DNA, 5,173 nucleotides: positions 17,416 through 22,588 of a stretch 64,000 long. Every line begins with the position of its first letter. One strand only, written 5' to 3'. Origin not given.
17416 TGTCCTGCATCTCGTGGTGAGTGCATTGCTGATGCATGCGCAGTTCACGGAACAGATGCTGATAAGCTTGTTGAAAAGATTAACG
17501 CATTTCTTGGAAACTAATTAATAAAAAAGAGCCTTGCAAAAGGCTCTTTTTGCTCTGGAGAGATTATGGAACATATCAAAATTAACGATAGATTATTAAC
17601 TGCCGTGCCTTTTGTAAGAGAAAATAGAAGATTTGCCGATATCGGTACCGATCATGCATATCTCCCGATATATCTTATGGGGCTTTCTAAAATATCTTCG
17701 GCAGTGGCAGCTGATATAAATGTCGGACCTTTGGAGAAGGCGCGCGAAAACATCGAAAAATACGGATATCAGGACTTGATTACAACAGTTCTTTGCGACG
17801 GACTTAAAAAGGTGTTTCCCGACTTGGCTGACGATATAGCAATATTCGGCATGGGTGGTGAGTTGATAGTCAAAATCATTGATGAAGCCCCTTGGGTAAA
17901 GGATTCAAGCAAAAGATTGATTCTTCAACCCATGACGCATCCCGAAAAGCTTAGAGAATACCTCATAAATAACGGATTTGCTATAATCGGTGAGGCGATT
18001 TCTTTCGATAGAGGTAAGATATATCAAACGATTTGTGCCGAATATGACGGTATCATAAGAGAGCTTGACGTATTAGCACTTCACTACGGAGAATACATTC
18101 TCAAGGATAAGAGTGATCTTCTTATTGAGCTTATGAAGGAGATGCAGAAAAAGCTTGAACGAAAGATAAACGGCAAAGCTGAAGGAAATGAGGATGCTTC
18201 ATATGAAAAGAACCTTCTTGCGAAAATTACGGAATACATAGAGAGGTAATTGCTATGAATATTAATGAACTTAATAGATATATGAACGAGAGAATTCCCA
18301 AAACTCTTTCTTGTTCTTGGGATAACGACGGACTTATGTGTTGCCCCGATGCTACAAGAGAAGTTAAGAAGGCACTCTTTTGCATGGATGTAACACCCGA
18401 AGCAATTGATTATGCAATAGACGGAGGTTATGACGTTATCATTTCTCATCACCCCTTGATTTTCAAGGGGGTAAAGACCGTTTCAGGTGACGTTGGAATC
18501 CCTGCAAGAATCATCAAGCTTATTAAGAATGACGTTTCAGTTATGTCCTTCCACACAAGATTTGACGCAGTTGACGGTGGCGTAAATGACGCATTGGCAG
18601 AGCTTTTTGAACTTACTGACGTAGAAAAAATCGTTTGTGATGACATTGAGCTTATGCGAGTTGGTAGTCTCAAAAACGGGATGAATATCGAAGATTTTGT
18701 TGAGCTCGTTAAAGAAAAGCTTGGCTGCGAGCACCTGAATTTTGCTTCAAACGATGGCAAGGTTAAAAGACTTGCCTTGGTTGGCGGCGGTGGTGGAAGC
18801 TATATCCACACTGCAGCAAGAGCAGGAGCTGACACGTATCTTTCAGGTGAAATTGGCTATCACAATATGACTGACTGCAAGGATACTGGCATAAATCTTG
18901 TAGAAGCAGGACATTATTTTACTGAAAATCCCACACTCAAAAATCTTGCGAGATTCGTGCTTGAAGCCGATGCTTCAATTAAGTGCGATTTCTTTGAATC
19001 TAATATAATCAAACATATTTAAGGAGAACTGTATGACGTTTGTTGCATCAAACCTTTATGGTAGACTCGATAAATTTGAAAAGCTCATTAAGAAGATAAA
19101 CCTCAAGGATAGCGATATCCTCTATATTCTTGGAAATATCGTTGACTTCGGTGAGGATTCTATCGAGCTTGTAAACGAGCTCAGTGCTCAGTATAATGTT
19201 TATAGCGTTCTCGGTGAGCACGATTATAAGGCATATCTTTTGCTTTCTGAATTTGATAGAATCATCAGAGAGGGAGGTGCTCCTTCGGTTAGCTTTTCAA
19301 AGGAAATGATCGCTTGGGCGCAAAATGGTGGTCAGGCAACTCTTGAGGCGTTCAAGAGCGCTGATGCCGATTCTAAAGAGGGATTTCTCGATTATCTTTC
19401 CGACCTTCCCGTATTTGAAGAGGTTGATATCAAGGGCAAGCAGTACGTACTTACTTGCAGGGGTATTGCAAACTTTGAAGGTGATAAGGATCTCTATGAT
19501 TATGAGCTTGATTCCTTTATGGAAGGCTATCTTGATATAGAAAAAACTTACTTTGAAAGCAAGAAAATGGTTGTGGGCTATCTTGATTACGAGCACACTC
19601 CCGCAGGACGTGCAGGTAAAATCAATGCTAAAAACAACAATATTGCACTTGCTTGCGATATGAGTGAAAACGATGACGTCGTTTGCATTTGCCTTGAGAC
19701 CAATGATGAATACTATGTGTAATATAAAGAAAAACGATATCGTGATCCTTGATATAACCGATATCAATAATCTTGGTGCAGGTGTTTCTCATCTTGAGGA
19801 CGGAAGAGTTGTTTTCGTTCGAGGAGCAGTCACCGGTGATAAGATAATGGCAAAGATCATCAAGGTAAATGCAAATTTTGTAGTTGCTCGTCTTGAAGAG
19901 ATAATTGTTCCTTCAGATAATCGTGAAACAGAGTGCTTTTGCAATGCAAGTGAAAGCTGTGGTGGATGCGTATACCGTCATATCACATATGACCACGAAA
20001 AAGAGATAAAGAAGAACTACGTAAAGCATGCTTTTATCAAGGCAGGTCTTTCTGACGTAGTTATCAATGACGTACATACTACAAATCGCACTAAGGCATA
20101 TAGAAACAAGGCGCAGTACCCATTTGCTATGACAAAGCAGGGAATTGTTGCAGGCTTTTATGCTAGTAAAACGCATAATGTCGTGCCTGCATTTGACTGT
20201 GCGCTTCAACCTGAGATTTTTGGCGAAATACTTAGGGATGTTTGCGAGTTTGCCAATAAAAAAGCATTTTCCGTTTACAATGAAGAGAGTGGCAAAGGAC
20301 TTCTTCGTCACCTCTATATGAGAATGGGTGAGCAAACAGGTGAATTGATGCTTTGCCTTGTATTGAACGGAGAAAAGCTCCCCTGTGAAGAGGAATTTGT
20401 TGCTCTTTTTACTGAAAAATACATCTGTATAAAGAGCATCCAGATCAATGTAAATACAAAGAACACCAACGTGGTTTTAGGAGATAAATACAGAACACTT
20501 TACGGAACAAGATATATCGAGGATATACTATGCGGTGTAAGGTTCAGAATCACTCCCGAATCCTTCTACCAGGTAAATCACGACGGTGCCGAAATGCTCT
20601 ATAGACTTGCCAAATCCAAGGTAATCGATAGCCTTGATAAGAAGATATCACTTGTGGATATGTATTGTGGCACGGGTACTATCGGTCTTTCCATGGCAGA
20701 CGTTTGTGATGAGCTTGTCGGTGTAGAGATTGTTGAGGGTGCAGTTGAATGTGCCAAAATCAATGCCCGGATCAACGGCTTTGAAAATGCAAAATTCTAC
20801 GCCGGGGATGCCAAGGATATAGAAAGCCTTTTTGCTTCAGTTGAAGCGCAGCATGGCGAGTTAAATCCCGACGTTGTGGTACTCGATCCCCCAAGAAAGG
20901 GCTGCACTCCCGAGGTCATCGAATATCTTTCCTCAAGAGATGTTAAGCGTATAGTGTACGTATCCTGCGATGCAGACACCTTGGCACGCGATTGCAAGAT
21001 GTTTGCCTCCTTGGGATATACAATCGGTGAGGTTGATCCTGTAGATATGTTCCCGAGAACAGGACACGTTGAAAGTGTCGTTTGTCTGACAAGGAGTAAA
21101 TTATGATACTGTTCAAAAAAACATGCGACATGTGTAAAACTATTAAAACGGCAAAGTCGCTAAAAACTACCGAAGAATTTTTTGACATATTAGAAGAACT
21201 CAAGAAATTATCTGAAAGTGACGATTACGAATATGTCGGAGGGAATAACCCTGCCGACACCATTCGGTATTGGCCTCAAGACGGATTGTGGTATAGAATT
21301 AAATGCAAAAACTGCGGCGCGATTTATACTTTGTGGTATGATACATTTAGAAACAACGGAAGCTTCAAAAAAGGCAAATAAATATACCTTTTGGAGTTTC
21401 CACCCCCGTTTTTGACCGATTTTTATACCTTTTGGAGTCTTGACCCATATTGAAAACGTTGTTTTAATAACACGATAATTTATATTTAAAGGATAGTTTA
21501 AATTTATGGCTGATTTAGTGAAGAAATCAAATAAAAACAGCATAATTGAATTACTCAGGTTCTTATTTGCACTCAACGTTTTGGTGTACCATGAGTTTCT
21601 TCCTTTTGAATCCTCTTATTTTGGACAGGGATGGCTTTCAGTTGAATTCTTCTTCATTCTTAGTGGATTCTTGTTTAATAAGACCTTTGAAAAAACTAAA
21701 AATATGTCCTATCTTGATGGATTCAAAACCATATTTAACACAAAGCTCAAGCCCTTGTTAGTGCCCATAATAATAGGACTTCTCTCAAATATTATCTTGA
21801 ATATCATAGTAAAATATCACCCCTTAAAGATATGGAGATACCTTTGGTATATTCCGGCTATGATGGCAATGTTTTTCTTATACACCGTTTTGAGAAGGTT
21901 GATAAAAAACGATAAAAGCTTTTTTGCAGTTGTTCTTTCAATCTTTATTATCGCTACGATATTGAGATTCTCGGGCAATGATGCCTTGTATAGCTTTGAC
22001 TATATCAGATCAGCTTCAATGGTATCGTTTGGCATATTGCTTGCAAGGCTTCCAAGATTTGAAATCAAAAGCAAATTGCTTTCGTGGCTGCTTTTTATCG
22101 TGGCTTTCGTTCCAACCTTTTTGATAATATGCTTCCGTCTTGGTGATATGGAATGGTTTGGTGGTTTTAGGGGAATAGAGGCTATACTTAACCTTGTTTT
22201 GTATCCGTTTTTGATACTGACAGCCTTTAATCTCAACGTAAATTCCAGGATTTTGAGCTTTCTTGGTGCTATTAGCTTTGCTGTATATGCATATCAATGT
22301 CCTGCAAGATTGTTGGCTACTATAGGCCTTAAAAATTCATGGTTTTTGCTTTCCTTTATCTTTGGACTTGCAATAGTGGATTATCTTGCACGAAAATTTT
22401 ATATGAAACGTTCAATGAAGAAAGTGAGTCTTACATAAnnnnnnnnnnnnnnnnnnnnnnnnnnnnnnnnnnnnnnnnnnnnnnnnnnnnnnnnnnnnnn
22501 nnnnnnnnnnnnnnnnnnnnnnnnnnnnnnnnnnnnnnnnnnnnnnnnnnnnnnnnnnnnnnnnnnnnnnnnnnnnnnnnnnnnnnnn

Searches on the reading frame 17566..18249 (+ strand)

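Call 84: search_protein_families(library=pfam, proteins=[window:17566-18249:+], max_evalue=0.000001)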
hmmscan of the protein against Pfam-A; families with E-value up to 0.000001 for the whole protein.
window:17566-18249:+ (227 aa): 2 families
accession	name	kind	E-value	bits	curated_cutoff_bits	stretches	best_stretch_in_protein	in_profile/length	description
PF12847.13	Methyltransf_18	-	8.2e-51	172.4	27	1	7-156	2-151/151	Methyltransferase domain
PF04816.18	TrmK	-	2.2e-46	158.4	27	1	23-220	1-199/205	tRNA (adenine(22)-N(1))-methyltransferase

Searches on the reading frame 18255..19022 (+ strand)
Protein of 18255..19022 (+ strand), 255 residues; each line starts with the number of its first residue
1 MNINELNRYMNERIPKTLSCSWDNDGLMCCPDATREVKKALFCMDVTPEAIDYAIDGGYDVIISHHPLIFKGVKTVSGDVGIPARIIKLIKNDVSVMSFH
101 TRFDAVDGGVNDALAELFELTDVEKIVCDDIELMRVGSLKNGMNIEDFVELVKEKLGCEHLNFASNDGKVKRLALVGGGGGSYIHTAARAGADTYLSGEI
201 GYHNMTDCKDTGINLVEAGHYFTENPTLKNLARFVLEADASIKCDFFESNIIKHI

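Call 84: search_protein_families(library=pfam, proteins=[window:18255-19022:+], max_evalue=0.000001)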
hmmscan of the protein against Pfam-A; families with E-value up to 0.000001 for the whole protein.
window:18255-19022:+ (255 aa): 1 family
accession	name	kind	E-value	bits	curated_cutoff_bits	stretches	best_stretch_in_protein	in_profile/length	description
PF01784.24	DUF34_NIF3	-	1.3e-68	231.9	23.4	1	1-247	1-250/256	Duf34/NIF3 (NGG1p interacting factor 3)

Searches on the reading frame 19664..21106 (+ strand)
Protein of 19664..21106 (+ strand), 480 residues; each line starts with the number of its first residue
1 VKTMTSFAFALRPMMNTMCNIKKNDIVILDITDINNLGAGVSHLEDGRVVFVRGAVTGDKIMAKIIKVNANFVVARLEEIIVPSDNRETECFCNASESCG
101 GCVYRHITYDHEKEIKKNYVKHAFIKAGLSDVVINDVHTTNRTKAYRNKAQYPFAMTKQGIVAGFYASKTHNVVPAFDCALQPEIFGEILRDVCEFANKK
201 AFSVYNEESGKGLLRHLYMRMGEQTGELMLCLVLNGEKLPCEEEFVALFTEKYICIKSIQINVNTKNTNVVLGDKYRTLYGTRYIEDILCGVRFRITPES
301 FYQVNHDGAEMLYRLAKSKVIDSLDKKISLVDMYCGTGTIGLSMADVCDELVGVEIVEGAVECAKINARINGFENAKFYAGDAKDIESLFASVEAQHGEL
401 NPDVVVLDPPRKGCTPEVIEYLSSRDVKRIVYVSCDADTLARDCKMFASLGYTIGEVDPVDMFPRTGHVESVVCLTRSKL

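Call 84: search_protein_families(library=pfam, proteins=[window:19664-21106:+], max_evalue=0.000001)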
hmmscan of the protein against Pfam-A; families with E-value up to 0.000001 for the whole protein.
window:19664-21106:+ (480 aa): 2 families
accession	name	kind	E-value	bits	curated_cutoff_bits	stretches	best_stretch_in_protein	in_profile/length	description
PF05958.17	tRNA_U5-meth_tr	-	1.4e-17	64.3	23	1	292-477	170-356/357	tRNA (Uracil-5-)-methyltransferase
PF13847.12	Methyltransf_31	-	1.3e-10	41.5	27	1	325-391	2-71/145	Methyltransferase domain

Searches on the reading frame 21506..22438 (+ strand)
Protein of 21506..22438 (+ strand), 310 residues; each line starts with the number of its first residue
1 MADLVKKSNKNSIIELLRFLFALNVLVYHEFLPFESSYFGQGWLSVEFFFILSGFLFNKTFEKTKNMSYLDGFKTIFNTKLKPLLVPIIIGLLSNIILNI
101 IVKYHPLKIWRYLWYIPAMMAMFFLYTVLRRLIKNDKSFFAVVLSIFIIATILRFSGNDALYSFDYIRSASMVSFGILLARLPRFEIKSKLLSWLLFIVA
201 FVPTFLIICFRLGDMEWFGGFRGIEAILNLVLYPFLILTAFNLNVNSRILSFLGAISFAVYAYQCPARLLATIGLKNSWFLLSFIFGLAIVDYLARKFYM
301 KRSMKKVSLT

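Call 84: search_protein_families(library=pfam, proteins=[window:21506-22438:+], max_evalue=0.000001)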
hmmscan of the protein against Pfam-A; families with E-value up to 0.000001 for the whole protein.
window:21506-22438:+ (310 aa): 1 family
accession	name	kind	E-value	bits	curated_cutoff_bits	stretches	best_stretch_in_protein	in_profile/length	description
PF01757.29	Acyl_transf_3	-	2.7e-16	60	31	1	13-290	3-320/326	Acyltransferase domain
